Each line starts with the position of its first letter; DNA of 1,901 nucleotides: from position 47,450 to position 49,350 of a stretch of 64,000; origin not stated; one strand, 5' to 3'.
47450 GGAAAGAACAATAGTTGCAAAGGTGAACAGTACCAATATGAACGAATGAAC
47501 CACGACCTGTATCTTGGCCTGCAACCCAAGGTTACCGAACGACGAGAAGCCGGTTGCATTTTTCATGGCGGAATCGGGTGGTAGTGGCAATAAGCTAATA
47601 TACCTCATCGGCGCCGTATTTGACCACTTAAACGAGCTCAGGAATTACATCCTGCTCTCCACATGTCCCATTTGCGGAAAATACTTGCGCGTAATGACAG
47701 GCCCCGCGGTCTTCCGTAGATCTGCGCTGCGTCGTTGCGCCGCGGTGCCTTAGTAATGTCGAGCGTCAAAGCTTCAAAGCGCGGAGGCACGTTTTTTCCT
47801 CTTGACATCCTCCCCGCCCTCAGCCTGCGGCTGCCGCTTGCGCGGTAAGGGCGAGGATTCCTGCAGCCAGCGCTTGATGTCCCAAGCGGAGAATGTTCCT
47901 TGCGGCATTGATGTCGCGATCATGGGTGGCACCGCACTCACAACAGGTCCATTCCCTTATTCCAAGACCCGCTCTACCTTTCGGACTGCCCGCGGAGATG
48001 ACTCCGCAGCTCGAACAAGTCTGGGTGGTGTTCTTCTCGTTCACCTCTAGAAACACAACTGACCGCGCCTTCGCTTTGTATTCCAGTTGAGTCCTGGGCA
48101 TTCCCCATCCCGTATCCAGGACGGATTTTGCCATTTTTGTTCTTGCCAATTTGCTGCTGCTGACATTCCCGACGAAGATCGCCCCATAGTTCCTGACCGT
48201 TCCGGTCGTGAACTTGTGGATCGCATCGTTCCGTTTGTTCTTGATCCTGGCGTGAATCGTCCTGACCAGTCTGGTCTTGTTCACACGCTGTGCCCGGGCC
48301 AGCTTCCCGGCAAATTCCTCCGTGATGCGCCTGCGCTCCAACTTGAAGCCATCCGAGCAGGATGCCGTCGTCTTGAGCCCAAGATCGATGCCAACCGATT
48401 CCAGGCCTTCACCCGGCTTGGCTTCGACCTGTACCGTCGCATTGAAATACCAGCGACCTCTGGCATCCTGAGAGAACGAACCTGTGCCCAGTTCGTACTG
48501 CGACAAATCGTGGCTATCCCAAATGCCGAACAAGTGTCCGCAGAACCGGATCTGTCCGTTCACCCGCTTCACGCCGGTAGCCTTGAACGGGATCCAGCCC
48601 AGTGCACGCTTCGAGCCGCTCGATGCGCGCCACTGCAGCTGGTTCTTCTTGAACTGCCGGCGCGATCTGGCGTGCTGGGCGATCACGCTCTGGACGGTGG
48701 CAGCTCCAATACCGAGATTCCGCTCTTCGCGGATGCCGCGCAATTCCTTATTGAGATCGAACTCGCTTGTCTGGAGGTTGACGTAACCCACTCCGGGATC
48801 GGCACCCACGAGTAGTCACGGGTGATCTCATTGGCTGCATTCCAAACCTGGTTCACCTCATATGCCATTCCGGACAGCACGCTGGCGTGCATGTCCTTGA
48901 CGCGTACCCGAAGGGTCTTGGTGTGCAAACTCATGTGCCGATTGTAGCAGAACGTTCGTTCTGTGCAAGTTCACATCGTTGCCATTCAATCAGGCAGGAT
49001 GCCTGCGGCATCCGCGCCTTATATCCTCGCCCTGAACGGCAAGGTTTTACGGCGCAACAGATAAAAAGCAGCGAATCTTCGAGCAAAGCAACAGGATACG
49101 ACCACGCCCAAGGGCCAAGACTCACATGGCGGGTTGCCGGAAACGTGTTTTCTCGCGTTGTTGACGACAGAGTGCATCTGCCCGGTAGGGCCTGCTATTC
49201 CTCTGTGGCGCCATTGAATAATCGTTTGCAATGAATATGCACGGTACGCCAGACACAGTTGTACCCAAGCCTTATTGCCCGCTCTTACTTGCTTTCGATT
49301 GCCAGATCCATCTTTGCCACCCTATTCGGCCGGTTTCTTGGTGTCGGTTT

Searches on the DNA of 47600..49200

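Call 35: search_rna_families(source=window, start=47600, end=49200, threshold=evalue, max_evalue=1)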
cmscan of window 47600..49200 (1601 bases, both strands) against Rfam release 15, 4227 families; matches with E-value up to 1: 0.
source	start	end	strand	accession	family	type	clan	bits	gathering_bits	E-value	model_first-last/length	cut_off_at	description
